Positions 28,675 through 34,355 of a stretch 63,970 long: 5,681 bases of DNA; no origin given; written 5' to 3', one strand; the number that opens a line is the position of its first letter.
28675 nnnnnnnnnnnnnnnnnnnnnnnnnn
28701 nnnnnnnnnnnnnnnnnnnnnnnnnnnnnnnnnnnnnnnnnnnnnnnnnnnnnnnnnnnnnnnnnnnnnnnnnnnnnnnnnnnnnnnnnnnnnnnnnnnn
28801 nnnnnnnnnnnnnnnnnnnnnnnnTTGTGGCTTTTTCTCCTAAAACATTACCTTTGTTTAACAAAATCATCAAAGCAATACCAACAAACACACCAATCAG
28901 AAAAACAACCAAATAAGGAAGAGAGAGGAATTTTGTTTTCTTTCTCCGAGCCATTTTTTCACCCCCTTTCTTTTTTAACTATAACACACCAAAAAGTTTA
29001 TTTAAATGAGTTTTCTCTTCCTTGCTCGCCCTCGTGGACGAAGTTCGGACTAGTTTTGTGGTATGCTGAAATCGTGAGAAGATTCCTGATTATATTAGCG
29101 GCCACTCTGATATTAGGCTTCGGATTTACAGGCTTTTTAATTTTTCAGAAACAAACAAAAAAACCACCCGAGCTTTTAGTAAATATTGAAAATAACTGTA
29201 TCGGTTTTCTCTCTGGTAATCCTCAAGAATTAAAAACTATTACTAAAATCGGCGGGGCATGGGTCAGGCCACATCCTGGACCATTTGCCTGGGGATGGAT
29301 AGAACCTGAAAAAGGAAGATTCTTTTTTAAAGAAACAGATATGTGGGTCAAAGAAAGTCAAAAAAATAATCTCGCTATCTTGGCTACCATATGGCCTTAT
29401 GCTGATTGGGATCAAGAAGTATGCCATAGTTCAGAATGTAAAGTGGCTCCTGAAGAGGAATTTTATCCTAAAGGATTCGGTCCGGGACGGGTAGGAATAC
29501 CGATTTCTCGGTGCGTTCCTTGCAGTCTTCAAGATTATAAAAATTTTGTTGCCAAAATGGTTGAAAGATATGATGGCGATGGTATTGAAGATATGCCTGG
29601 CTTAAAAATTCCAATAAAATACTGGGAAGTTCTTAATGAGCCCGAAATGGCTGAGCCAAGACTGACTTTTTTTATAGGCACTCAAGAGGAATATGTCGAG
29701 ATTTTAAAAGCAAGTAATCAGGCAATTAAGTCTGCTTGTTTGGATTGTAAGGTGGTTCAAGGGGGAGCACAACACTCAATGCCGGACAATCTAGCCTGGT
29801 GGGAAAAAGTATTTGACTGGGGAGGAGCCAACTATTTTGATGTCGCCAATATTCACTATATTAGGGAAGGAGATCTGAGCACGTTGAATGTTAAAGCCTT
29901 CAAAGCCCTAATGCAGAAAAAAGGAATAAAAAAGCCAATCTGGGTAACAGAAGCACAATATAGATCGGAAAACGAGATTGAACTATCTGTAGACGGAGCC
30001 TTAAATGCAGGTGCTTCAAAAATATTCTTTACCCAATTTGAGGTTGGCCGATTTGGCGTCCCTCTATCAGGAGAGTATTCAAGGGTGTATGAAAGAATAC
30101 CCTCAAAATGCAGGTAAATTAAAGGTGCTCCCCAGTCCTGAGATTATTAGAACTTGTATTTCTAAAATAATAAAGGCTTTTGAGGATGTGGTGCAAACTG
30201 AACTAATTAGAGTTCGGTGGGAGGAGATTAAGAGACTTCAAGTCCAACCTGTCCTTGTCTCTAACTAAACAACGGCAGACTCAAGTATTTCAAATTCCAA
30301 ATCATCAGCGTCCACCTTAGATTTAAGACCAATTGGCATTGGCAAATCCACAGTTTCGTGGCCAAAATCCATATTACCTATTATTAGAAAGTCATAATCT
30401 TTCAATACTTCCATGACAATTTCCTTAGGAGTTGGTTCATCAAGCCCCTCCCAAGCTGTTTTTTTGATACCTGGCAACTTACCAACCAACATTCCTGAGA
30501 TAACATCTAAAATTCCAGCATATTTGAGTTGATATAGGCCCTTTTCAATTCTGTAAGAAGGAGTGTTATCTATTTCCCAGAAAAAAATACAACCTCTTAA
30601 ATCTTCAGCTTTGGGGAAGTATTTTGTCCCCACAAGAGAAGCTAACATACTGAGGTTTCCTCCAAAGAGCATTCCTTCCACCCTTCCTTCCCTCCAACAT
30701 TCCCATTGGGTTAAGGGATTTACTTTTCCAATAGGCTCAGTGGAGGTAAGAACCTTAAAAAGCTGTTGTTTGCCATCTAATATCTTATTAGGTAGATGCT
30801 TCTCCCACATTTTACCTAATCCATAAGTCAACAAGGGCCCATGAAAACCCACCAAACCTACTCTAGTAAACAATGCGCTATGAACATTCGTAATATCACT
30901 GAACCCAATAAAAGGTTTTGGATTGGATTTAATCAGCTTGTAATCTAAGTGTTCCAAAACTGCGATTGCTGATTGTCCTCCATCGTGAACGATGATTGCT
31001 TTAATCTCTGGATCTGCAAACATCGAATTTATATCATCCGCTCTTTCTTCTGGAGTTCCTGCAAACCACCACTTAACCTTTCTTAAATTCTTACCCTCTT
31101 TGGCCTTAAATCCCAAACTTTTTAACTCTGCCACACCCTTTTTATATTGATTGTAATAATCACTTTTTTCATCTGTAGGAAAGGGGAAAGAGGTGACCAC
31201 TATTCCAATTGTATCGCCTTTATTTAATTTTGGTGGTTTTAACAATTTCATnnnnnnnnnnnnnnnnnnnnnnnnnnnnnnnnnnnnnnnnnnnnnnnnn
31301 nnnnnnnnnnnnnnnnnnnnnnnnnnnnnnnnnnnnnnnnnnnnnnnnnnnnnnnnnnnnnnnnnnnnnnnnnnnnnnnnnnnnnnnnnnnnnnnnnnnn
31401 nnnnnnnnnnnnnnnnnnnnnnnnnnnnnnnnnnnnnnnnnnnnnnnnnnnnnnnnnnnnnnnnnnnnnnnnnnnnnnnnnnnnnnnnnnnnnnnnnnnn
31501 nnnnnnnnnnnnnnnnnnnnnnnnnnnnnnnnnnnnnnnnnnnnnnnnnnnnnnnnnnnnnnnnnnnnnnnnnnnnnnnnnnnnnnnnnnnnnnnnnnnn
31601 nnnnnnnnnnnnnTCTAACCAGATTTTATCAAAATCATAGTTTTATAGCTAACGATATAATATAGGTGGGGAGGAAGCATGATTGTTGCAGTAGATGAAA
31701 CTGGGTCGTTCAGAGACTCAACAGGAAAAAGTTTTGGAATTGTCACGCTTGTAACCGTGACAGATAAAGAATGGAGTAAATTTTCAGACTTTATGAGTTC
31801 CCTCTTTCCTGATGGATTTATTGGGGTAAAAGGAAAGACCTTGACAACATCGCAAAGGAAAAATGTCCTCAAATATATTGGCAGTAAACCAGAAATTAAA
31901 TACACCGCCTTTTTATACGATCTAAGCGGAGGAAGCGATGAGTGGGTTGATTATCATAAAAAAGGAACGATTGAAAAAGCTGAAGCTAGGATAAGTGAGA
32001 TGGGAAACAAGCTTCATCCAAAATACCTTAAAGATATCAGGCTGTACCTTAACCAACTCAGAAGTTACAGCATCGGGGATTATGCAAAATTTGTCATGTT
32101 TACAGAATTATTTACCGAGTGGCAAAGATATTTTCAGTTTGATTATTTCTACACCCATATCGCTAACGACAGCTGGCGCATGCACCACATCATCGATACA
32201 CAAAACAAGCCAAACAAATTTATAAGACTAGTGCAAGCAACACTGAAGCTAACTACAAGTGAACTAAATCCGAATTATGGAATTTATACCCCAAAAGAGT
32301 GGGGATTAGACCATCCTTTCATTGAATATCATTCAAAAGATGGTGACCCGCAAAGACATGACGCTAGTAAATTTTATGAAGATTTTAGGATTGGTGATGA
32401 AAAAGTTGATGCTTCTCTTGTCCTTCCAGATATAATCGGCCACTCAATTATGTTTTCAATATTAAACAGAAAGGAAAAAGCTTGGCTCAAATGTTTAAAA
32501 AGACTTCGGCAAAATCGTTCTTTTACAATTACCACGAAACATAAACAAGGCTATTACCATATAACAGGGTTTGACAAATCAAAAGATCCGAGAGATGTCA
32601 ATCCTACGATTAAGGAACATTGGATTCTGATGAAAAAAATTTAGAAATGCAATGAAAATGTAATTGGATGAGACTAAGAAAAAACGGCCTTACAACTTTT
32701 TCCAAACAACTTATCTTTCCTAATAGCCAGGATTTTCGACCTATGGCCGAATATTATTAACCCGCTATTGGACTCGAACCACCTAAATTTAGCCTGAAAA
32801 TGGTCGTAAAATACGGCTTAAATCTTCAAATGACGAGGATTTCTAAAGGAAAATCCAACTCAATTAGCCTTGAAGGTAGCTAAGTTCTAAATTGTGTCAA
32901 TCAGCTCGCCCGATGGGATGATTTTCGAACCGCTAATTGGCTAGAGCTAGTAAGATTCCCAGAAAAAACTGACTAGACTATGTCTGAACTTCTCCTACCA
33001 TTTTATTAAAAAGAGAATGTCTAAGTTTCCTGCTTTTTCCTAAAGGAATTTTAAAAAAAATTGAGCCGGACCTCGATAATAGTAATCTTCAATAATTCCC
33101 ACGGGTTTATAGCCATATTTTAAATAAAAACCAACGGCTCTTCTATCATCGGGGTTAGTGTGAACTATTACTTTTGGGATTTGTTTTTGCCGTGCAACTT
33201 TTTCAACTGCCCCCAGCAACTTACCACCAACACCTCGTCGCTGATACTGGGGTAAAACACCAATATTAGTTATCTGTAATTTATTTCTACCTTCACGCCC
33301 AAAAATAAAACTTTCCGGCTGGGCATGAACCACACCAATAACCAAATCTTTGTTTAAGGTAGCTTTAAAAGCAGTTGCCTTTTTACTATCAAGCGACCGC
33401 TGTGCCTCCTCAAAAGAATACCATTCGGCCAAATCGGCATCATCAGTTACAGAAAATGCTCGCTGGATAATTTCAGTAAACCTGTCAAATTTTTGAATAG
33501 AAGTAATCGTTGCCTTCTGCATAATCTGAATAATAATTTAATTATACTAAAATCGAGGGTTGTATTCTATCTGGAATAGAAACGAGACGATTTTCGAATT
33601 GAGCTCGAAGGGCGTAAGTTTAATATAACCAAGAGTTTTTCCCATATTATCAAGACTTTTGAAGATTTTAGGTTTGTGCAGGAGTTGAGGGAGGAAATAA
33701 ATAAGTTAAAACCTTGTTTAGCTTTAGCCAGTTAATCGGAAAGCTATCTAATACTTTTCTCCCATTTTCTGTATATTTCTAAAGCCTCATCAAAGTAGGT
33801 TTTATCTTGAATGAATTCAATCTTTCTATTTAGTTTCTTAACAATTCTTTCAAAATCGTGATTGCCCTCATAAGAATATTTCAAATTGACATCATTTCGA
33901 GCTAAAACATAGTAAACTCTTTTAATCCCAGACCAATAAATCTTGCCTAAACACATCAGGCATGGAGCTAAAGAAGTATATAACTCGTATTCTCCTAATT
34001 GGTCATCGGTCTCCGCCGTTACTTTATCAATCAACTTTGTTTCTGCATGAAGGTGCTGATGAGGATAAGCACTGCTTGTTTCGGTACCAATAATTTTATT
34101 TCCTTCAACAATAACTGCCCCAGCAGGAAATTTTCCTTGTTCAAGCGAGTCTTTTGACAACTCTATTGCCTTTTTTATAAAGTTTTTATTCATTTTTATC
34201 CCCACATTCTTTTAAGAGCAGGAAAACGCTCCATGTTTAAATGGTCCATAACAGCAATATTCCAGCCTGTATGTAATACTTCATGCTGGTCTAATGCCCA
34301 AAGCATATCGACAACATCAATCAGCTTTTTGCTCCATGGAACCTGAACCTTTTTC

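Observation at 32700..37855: Cassette-like accessory island next to tRNA-Asn: single-gene modules separated by at least 7 copies of one degenerate repeat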

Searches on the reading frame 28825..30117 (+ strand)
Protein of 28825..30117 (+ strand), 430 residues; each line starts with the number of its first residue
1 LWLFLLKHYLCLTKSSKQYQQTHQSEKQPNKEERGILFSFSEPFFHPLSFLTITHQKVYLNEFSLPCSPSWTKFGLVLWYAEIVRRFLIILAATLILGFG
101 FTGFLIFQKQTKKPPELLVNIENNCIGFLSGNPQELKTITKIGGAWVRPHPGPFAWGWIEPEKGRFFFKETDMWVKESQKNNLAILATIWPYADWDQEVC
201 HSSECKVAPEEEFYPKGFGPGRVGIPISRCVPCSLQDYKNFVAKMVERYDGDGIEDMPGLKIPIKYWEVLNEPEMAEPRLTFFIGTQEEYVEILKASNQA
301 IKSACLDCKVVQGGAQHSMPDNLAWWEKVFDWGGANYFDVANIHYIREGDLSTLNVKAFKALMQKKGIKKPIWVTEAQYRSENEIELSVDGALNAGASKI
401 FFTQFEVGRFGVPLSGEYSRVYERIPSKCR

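Call 102: search_protein_families(library=pfam, proteins=[window:28825-30117:+], max_evalue=0.05)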
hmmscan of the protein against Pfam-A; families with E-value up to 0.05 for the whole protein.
window:28825-30117:+ (430 aa): 1 family
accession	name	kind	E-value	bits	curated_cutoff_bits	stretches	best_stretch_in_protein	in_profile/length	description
PF02449.21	Glyco_hydro_42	-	0.0061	16.4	21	0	152-185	30-63/376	Beta-galactosidase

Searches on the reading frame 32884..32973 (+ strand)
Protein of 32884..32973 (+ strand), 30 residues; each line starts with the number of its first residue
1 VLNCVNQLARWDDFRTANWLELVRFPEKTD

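Call 9: search_protein_families(library=pfam, proteins=[window:32884-32973:+], max_evalue=10)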
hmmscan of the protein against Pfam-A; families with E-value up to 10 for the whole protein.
seq(30 aa): 0 families

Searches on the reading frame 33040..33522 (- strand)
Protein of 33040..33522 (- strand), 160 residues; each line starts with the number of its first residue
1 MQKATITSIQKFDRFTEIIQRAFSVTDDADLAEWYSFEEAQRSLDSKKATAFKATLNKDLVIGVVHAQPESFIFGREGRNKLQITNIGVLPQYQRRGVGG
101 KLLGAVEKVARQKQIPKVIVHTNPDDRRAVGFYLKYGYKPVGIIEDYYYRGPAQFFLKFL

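Call 8: search_protein_families(library=pfam, proteins=[window:33040-33522:-], max_evalue=0.01)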
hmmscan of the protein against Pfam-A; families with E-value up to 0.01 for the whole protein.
window:33040-33522:- (160 aa): 8 families
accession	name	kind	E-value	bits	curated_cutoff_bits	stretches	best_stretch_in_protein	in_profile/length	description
PF00583.31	Acetyltransf_1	-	1.9e-14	54.4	20.7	1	33-138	21-116/116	Acetyltransferase (GNAT) family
PF13508.13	Acetyltransf_7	-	7.7e-11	42.7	27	1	60-140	13-84/84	Acetyltransferase (GNAT) domain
PF13673.13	Acetyltransf_10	-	6.5e-10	39.5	23.6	1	29-142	8-111/128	Acetyltransferase (GNAT) domain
PF13527.13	Acetyltransf_9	-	2e-07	31.5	25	1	10-140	8-126/127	Acetyltransferase (GNAT) domain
PF08445.16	FR47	-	3.4e-06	27.4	22.1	1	62-139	2-78/86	FR47-like protein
PF13302.13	Acetyltransf_3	-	0.00098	20.3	25.4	1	25-139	31-138/138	Acetyltransferase (GNAT) domain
PF13420.13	Acetyltransf_4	-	0.0023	18.4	24.3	1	35-151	32-147/155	Acetyltransferase (GNAT) domain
PF14542.12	Acetyltransf_CG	-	0.0086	16.6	30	0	77-115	20-58/80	GCN5-related N-acetyl-transferase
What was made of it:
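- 33040..33522 (-): GNAT acetyltransferase, cargo of module M1. Pfam PF00583, E = 1.9e-14 (call 8).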

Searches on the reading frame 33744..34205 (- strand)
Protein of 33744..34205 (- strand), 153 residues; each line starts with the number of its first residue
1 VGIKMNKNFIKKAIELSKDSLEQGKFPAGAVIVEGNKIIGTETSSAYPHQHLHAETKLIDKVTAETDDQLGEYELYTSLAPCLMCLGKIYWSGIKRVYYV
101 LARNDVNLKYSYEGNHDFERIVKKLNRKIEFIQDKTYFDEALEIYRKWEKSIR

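Call 8: search_protein_families(library=pfam, proteins=[window:33744-34205:-], max_evalue=0.01)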
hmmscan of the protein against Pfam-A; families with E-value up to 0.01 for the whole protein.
window:33744-34205:- (153 aa): 8 families
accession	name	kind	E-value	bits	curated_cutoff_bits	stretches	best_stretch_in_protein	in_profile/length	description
PF00383.29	dCMP_cyt_deam_1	-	1.2e-18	67.3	25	1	6-100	4-101/102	Cytidine and deoxycytidylate deaminase zinc-binding region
PF14437.12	MafB19-deam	-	2.2e-13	50.8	27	1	7-106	4-106/142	MafB19-like deaminase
PF14439.12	Bd3614-deam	-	0.00086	19.7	38.5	1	49-97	32-86/113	Bd3614-like deaminase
PF18750.7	SNAD4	-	0.001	19.5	27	1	48-90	28-72/130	Secreted Novel AID/APOBEC-like Deaminase 4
PF18772.7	APOBEC2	-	0.0015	19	26.8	1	49-89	47-89/175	APOBEC2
PF18778.7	NAD1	-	0.0044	17.6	27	1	48-90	46-91/175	Novel AID APOBEC clade 1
PF14440.12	XOO_2897-deam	-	0.0053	17.3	27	1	49-92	26-72/101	Xanthomonas XOO_2897-like deaminase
PF08210.17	APOBEC_N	-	0.0091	16.5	25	0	50-90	44-86/170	APOBEC-like N-terminal domain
